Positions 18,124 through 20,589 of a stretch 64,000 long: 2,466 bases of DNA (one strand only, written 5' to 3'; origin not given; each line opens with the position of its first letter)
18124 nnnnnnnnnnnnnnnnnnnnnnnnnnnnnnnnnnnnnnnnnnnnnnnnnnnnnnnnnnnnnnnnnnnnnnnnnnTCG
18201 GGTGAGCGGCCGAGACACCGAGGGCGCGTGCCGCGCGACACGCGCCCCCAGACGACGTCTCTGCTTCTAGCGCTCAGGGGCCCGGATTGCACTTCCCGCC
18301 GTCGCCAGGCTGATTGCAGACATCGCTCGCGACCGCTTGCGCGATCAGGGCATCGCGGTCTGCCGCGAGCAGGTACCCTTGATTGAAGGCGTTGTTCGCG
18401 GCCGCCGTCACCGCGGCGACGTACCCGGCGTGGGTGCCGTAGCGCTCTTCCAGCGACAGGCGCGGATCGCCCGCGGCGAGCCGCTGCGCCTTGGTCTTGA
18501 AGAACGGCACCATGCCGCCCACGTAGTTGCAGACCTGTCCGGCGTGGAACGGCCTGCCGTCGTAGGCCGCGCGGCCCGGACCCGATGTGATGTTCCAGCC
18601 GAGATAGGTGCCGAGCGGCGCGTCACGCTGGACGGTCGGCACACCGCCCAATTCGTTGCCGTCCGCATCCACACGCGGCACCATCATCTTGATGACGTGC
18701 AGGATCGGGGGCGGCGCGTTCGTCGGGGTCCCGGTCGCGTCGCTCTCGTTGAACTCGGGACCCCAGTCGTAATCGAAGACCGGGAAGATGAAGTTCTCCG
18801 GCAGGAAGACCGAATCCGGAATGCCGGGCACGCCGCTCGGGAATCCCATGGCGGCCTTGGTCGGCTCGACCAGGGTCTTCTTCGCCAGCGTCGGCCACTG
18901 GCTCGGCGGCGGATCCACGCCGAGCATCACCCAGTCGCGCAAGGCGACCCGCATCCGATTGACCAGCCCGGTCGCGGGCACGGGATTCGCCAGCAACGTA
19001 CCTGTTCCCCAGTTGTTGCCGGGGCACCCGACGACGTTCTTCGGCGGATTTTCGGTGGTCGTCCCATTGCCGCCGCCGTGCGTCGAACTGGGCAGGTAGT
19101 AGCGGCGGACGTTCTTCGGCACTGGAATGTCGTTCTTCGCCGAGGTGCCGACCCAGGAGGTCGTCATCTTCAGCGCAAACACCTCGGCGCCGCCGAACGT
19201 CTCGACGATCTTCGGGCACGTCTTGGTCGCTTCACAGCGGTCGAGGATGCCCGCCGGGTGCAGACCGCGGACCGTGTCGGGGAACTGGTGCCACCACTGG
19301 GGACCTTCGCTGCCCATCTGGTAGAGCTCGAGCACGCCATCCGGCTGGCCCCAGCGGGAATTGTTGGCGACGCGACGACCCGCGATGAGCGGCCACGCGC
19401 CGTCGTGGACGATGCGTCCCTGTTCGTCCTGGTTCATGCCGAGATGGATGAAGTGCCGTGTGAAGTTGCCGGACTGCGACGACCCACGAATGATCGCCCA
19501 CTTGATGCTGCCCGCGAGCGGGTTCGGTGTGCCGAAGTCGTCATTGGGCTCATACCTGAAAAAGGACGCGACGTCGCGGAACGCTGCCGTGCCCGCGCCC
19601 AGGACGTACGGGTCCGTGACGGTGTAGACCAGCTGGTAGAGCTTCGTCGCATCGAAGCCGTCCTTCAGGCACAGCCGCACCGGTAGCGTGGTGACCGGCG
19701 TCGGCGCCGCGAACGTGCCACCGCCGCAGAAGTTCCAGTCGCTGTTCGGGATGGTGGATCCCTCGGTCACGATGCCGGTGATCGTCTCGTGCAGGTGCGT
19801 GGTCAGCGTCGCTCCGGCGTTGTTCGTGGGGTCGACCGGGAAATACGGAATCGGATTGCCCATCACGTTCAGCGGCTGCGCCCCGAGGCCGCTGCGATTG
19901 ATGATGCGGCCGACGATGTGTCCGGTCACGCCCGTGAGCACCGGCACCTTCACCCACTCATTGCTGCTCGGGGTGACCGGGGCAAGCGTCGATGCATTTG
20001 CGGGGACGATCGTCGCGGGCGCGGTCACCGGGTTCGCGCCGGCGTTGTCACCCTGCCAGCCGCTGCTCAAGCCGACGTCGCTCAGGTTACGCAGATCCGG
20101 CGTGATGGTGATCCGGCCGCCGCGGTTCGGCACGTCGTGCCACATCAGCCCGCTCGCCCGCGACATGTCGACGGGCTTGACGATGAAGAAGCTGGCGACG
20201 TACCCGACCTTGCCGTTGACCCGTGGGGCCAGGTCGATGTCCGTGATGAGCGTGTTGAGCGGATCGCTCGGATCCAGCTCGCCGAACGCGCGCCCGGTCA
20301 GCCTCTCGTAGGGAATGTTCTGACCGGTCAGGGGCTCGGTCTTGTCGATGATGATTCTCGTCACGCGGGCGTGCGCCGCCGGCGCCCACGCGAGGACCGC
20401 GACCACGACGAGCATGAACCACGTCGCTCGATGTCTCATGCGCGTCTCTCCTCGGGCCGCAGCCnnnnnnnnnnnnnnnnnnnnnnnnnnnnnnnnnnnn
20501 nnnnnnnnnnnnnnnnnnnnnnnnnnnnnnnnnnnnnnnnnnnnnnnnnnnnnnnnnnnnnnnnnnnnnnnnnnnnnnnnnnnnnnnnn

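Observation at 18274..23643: Tandem paralogous ~720-aa secreted proteins of unrecognised family, divergent from a LysR regulator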

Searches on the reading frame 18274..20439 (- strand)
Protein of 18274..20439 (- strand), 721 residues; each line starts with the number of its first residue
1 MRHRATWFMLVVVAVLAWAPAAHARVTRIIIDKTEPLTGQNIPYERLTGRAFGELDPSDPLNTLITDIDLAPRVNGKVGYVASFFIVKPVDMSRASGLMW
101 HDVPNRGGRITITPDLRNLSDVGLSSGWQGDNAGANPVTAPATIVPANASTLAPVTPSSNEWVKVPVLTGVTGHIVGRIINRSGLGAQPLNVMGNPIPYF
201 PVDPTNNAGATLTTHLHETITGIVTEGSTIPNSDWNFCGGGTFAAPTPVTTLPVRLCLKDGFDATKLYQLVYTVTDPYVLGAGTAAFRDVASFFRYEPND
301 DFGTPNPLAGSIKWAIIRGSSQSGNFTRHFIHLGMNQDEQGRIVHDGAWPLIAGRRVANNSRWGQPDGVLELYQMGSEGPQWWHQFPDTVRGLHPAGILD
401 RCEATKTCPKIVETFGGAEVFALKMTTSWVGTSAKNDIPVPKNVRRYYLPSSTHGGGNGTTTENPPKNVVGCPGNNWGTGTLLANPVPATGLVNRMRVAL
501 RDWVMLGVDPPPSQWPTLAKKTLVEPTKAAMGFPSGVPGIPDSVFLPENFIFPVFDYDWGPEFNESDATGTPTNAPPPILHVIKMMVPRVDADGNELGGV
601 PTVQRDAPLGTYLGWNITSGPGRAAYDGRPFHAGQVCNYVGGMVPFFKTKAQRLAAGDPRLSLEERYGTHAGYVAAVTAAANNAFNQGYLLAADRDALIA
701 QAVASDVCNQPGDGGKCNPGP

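Call 3: search_protein_families(library=pfam, proteins=[window:18274-20439:-], max_evalue=1)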
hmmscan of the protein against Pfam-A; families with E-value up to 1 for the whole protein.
window:18274-20439:- (721 aa): 1 family
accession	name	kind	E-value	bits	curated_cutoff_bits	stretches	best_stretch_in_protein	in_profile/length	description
PF20091.5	Abhydrolase_10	-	3.3e-39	135.5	23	1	261-700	128-429/429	Alpha/beta hydrolase domain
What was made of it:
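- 18274..20439 (-): Gene A: exported PF20091 (Abhydrolase_10) alpha/beta hydrolase, 721 aa. Signal peptide is residues 1-24. Predicted catalytic Ser321 (elbow R-G-S-S-Q-S-G), Glu419 and His454. Oxyanion-region loop P-N-R-G-G at 104-108. Pfam E=3.3e-39 (call 3).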

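Call 4: search_protein_families(library=ncbifam, proteins=[window:18274-20439:-], max_evalue=1)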
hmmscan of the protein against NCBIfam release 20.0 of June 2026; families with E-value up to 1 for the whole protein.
window:18274-20439:- (721 aa): 2 families
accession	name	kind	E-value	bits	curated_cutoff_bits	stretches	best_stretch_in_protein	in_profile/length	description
NF008619.0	PRK11598.1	equivalog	0.18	10.2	660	1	365-396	372-403/546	phosphoethanolamine transferase EptA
NF033669.1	polymyxin_MCR8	exception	0.31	9.9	1250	1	365-426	375-435/565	MCR-8 family phosphoethanolamine--lipid A transferase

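Call 8: search_solved_structures(query=window:18274-20439:-, max_evalue=10, show_alignments=2)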
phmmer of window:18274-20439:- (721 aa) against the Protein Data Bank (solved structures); distinct sequences matched with E-value up to 10: 0.

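Call 10: find_homologous_proteins(query=window:18274-20439:-)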
Query window:18274-20439:- (721 aa): 4486 proteins with E <= 0.001 among 8000 candidates; the best 120 are listed.
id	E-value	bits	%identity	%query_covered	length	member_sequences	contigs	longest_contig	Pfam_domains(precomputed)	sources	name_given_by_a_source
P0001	0.0e+0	1691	100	100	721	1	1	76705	PF20091.6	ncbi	-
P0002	0.0e+0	1690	100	100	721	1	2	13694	PF20091.6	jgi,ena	-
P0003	0.0e+0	1690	100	100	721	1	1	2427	PF20091.6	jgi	-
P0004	0.0e+0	1689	100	100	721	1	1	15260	PF20091.6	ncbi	-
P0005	0.0e+0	1689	100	100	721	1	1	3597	PF20091.6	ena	-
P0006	0.0e+0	1689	100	100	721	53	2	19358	PF20091.6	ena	-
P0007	0.0e+0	1688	99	100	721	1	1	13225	PF20091.6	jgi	-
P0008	0.0e+0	1688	100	100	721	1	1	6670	PF20091.6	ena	-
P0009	0.0e+0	1688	100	100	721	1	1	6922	PF20091.6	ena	-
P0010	0.0e+0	1687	99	100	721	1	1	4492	PF20091.6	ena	-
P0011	0.0e+0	1687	100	100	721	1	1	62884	PF20091.6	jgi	-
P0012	0.0e+0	1687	99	100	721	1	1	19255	PF20091.6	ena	-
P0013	0.0e+0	1686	99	100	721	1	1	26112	PF20091.6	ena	-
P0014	0.0e+0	1686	99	100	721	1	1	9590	PF20091.6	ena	-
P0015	0.0e+0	1686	100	100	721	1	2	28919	PF20091.6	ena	-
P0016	0.0e+0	1686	99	100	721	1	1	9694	PF20091.6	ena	-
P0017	0.0e+0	1686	99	100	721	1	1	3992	PF20091.6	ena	-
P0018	0.0e+0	1686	99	100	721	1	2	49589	PF20091.6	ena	-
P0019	0.0e+0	1684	99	100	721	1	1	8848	PF20091.6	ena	-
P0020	0.0e+0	1684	99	100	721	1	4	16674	PF20091.6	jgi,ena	-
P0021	0.0e+0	1684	100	100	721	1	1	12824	PF20091.6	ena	-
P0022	0.0e+0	1684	99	100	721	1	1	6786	PF20091.6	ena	-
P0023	0.0e+0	1684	99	100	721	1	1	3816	PF20091.6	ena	-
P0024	0.0e+0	1683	99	100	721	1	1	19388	PF20091.6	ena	-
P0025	0.0e+0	1683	99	100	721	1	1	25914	PF20091.6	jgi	-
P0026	0.0e+0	1683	99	100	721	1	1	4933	PF20091.6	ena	-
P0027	0.0e+0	1683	99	100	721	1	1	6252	PF20091.6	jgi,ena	-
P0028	0.0e+0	1682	99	100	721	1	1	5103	PF20091.6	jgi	-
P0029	0.0e+0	1682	99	100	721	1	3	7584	PF20091.6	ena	-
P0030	0.0e+0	1681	99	100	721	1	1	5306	PF20091.6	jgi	-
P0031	0.0e+0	1680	99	100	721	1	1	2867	PF20091.6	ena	-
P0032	0.0e+0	1680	99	100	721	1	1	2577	PF20091.6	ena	-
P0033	0.0e+0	1680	99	100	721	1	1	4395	PF20091.6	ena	-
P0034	0.0e+0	1679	99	100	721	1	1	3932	PF20091.6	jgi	-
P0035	0.0e+0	1678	99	100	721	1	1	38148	PF20091.6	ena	-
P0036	0.0e+0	1667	100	99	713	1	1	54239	PF20091.6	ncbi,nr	ncbi:MAG: hypothetical protein DMD76_20720 [Candidatus Rokuibacteriota bacterium]|nr:MAG: hypothetic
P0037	0.0e+0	1664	99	99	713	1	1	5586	PF20091.6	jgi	-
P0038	0.0e+0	1657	99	99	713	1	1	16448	PF20091.6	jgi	-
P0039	0.0e+0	1539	91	100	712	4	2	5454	PF20091.6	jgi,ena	-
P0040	0.0e+0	1505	90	100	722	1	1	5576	PF20091.6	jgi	-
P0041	0.0e+0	1500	89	100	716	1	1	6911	PF20091.6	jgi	jgi:alpha/beta hydrolase family protein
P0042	0.0e+0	1492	89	100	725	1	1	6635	PF20091.6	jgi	-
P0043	0.0e+0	1492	90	99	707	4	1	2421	PF20091.6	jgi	jgi:hypothetical protein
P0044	0.0e+0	1492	89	100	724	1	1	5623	PF20091.6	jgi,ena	-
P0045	0.0e+0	1491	91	98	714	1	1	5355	PF20091.6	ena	-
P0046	0.0e+0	1441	88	98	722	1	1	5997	PF20091.6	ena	-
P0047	0.0e+0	1439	86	99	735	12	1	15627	PF20091.6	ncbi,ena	-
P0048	0.0e+0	1435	90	95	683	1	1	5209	PF20091.6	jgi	-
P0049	0.0e+0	1433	87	98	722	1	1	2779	PF20091.6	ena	-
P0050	0.0e+0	1428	87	98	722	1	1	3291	PF20091.6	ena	-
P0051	0.0e+0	1425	87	98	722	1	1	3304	PF20091.6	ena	-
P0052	0.0e+0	1425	87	98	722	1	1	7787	PF20091.6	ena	-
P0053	0.0e+0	1374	87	93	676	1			PF20091.6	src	-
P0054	0.0e+0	1362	83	98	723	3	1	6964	PF20091.6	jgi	jgi:Alpha/beta hydrolase domain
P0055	0.0e+0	1354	81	100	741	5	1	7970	PF20091.6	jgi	-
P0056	0.0e+0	1348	82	98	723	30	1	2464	PF20091.6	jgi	jgi:hypothetical protein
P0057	0.0e+0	1342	78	100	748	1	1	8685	PF20091.6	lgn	-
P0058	0.0e+0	1338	80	100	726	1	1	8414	PF20091.6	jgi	-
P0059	0.0e+0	1337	80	100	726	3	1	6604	PF20091.6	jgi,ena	-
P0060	0.0e+0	1335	80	100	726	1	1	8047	PF20091.6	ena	-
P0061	0.0e+0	1332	80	97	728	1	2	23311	PF20091.6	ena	-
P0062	0.0e+0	1329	80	98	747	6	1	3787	PF20091.6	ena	-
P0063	0.0e+0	1328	80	99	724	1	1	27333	PF20091.6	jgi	jgi:alpha/beta hydrolase family protein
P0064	0.0e+0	1322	81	97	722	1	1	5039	PF20091.6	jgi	jgi:alpha/beta hydrolase family protein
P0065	0.0e+0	1314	81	97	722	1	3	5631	PF20091.6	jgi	jgi:hypothetical protein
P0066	0.0e+0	1313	81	97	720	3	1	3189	PF20091.6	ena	-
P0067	0.0e+0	1313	79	100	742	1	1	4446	PF20091.6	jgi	jgi:hypothetical protein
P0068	0.0e+0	1312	77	97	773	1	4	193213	PF20091.6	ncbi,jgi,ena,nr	ncbi:MAG TPA: alpha/beta hydrolase domain-containing protein [Burkholderiales bacterium]|nr:alpha/be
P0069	0.0e+0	1309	88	87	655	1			PF20091.6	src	-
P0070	0.0e+0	1296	79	98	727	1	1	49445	PF20091.6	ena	-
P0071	0.0e+0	1296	79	98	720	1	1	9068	PF20091.6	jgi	jgi:alpha/beta hydrolase family protein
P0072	0.0e+0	1291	79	97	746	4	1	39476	PF20091.6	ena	-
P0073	0.0e+0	1290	78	98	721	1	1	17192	PF20091.6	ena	-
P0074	0.0e+0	1290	77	100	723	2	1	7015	PF20091.6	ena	-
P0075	0.0e+0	1288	79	97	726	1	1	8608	PF20091.6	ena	-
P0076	0.0e+0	1287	79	97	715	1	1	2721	PF20091.6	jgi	-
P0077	0.0e+0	1287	79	97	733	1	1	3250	PF20091.6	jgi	-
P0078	0.0e+0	1280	77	99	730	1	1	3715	PF20091.6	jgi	jgi:hypothetical protein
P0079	0.0e+0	1280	79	97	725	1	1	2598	PF20091.6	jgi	jgi:alpha/beta hydrolase family protein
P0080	0.0e+0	1278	77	99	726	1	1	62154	PF20091.6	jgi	jgi:hypothetical protein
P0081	0.0e+0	1275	77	100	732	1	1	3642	PF20091.6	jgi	jgi:hypothetical protein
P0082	0.0e+0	1272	79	97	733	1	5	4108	PF20091.6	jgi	jgi:hypothetical protein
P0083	0.0e+0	1271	75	100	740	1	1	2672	PF20091.6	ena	-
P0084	0.0e+0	1270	90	84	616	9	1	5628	PF20091.6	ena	-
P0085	0.0e+0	1268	78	99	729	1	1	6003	PF20091.6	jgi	jgi:hypothetical protein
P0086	0.0e+0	1262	79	95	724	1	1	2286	PF20091.6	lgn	-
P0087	0.0e+0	1261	76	97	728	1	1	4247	PF20091.6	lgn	-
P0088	0.0e+0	1257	76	99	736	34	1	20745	PF20091.6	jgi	jgi:Alpha/beta hydrolase domain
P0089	0.0e+0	1257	77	97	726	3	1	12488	PF20091.6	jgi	-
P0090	0.0e+0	1256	77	100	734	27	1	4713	PF20091.6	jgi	-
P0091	0.0e+0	1256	75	98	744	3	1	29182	PF20091.6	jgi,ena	-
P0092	0.0e+0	1255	76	98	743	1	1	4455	PF20091.6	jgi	jgi:hypothetical protein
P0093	0.0e+0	1250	76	100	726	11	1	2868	PF20091.6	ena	-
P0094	0.0e+0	1250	75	97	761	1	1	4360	PF20091.6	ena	-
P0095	0.0e+0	1249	76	97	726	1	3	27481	PF20091.6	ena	-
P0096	0.0e+0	1249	76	97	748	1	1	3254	PF20091.6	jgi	-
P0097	0.0e+0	1246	74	100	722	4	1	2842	PF20091.6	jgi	jgi:hypothetical protein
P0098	0.0e+0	1245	75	100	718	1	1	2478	PF20091.6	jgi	-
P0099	0.0e+0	1244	77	99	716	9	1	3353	PF20091.6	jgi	jgi:hypothetical protein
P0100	0.0e+0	1243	76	97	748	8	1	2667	PF20091.6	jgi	-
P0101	0.0e+0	1242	75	98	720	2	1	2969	PF20091.6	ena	-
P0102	0.0e+0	1242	77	97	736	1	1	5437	PF20091.6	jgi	-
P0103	0.0e+0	1240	78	96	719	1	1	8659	PF20091.6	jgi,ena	-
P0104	0.0e+0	1240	76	97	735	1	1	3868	PF20091.6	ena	-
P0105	0.0e+0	1238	75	97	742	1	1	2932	PF20091.6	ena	-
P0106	0.0e+0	1237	75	97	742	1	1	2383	PF20091.6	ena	-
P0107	0.0e+0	1237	73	100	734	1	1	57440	PF20091.6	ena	-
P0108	0.0e+0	1235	75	97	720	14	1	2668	PF20091.6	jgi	-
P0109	0.0e+0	1235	74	98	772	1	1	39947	PF20091.6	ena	-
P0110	0.0e+0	1234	79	93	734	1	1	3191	PF20091.6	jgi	-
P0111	0.0e+0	1233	75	97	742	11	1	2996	PF20091.6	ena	-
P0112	0.0e+0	1232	74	97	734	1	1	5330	PF20091.6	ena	-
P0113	0.0e+0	1232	73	98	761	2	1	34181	PF20091.6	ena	-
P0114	0.0e+0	1231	74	98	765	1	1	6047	PF20091.6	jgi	jgi:hypothetical protein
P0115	0.0e+0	1231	76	97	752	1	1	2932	PF20091.6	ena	-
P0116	0.0e+0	1231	73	100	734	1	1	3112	PF20091.6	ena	-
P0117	0.0e+0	1231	74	97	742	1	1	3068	PF20091.6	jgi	-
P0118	0.0e+0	1230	73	99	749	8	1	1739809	PF20091.6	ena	-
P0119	0.0e+0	1227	75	95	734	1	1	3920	PF20091.6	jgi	-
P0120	0.0e+0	1226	74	71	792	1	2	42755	PF20091.6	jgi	jgi:hypothetical protein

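Call 19: find_encoding_contigs(protein=P0068, flank=8000, max_places=3)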
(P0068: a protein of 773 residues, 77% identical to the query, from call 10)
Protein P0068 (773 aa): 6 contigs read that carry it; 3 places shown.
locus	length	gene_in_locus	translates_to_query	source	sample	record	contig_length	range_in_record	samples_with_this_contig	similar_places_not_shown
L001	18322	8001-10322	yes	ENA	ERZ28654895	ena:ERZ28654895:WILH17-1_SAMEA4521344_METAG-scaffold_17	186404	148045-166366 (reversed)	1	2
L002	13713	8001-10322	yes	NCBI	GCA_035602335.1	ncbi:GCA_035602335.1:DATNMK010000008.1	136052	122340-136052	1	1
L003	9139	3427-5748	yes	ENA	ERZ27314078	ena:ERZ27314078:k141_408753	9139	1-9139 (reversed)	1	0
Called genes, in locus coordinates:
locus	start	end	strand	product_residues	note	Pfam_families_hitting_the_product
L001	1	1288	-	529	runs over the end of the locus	PF07519:Tannase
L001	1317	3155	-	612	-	PF01019:G_glu_transpept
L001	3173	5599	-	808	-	PF19878:DUF6351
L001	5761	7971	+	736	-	PF20091:Abhydrolase_10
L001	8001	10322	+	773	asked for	PF20091:Abhydrolase_10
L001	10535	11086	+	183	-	PF07452:CHRD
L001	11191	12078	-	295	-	-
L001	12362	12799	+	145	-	PF07963:N_methyl (weak), PF08334:T2SSG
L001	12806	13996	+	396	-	PF00482:T2SSF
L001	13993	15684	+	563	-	PF05157:MshEN (faint), PF00437:T2SSE, PF25199:nSTAND_NTPase5 (faint)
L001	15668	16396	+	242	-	-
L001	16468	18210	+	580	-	PF07969:Amidohydro_3, PF01979:Amidohydro_1 (weak)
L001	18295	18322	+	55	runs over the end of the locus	PF01979:Amidohydro_1, PF07969:Amidohydro_3 (weak)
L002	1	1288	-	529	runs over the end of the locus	PF07519:Tannase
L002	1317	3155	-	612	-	PF01019:G_glu_transpept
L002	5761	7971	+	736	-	PF20091:Abhydrolase_10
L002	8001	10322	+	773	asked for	PF20091:Abhydrolase_10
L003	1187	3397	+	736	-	PF20091:Abhydrolase_10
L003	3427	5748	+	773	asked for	PF20091:Abhydrolase_10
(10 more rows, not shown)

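Call 20: find_encoding_contigs(protein=P0118, flank=8000, max_places=2)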
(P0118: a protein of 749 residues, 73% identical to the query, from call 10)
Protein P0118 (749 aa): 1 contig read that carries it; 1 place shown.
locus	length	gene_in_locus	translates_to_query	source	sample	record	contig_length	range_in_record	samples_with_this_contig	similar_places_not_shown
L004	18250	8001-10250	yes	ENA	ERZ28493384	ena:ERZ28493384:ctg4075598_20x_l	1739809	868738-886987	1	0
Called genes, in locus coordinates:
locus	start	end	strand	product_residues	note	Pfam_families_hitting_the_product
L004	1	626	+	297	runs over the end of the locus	PF04909:Amidohydro_2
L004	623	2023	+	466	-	PF01336:tRNA_anti-codon, PF00152:tRNA-synt_2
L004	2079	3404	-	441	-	PF13084:DUF3943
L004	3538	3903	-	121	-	PF13202:EF-hand_5 (weak)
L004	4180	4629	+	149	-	-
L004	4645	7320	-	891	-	PF00211:Guanylate_cyc, PF00931:NB-ARC (weak), PF13401:AAA_22 (faint), PF25872:HTH_77, PF13424:TPR_12, PF13176:TPR_7 (faint), PF13181:TPR_8 (faint), PF13424:TPR_12, +1 more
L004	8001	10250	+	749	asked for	PF20091:Abhydrolase_10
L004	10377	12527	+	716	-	PF20091:Abhydrolase_10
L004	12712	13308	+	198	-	-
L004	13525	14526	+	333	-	PF03480:DctP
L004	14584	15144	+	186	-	PF04290:DctQ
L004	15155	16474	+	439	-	PF06808:DctM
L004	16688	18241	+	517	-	PF00245:Alk_phosphatase, PF01676:Metalloenzyme (faint)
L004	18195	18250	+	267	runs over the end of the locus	PF01073:3Beta_HSD, PF01370:Epimerase (faint), PF05368:NmrA, PF13460:NAD_binding_10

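Call 23: find_related_loci(query=A1, collection=genome_contigs, flank=6000)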
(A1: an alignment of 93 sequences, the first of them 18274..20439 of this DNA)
Query A1 (721 aa) in genome_contigs; peptide patterns used: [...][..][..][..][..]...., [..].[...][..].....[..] (x = any residue, [..] = any of these).
599 stretches matched a pattern (row limit reached: there are more); 578 encode a relative of the query (tblastn E <= 1e-3); the best 80 are kept; 80 distinct loci.
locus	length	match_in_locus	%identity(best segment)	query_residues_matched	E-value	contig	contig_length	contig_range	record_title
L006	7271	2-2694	73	20-721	0e+0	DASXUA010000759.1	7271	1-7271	MAG TPA_asm: Phycisphaerae bacterium isolate SMAG_U4706 k141_1708543, whole genome shotgun sequence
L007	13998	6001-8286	68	25-719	0e+0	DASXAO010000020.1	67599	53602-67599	MAG TPA_asm: Burkholderiales bacterium isolate SMAG_U3768 k141_10859, whole genome shotgun sequence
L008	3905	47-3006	70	10-702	0e+0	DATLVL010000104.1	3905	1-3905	MAG TPA_asm: Gemmatimonadales bacterium isolate SMAG_U13191 k141_549050, whole genome shotgun sequence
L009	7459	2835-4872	76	18-719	0e+0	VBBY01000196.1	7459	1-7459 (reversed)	MAG: Betaproteobacteria bacterium isolate BP_3 14_0927_02_20cm_scaffold_14288, whole genome shotgun sequence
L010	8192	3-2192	69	20-707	0e+0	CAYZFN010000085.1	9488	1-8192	MAG TPA_asm: uncultured Enterobacteriaceae bacterium isolate binchicken_co279_116 genome assembly, contig: k141_3978895,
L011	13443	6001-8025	70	18-691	0e+0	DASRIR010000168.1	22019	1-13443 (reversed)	MAG TPA_asm: Burkholderiales bacterium isolate SMAG_U10115 k141_588452, whole genome shotgun sequence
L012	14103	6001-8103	69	10-712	0e+0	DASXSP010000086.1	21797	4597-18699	MAG TPA_asm: Casimicrobiaceae bacterium isolate SMAG_U4669 k141_1191911, whole genome shotgun sequence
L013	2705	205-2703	70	18-705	0e+0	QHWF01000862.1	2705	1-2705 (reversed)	MAG: Acidobacteria bacterium isolate gp6 AA50 14_1009_16_40cm_scaffold_205712_curated, whole genome shotgun sequence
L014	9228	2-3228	68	20-719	0e+0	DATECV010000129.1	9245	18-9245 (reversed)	MAG TPA_asm: Dehalococcoidia bacterium isolate SMAG_U8281 k141_2011061, whole genome shotgun sequence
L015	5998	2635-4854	62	1-719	0e+0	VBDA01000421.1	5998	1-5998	MAG: Betaproteobacteria bacterium isolate BP_31 14_0903_12_20cm_scaffold_7059_e:222, whole genome shotgun sequence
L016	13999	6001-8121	65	23-705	0e+0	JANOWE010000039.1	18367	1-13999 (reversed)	MAG: Betaproteobacteria bacterium isolate VAR_35_metabat_502 VAR_35_k141_5301107, whole genome shotgun sequence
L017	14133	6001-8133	61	11-720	0e+0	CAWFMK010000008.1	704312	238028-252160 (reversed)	MAG: uncultured beta proteobacterium isolate MFD06526.bin.2.113 genome assembly, contig: contig_8404, whole genome shotg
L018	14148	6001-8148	63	22-718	0e+0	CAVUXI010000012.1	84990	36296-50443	MAG: uncultured beta proteobacterium isolate MFD06526.bin.2.60 genome assembly, contig: contig_32804, whole genome shotg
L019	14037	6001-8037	63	21-707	0e+0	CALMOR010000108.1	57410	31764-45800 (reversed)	MAG TPA_asm: uncultured Burkholderiales bacterium isolate SRR13685150_bin.0_CONCOCT_v1.1_MAG genome assembly, contig: NO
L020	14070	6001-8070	62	21-707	0e+0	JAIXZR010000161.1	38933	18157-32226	MAG: Rubrivivax sp. isolate D8_MAG_00057 pond_D8_MAG_00057_000000000190, whole genome shotgun sequence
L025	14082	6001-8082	62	22-709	0e+0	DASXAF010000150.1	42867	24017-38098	MAG TPA_asm: Casimicrobiaceae bacterium isolate SMAG_U3758 k141_1408857, whole genome shotgun sequence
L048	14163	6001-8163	53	5-714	0e+0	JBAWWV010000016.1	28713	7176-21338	MAG: Alcaligenaceae bacterium isolate ELA046 MAG046_16, whole genome shotgun sequence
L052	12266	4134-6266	53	8-707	0e+0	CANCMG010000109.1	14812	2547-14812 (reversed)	MAG: Alcaligenaceae bacterium isolate JR-MC-G-240519-161 genome assembly, contig: JR-MC-G-240519-C6664, whole genome sho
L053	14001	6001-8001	56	22-709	0e+0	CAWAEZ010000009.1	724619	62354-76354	MAG: uncultured Alphaproteobacteria bacterium isolate MFD09671.bin.1.162 genome assembly, contig: contig_16851, whole ge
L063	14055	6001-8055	54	15-707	0e+0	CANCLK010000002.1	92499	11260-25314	MAG: Comamonadaceae bacterium isolate JR-MC-F-240519-83 genome assembly, contig: JR-MC-F-240519-C122, whole genome shotg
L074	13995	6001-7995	54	22-707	0e+0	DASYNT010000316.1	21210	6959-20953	MAG TPA_asm: Xanthobacteraceae bacterium isolate SMAG_U4410 k141_3101940, whole genome shotgun sequence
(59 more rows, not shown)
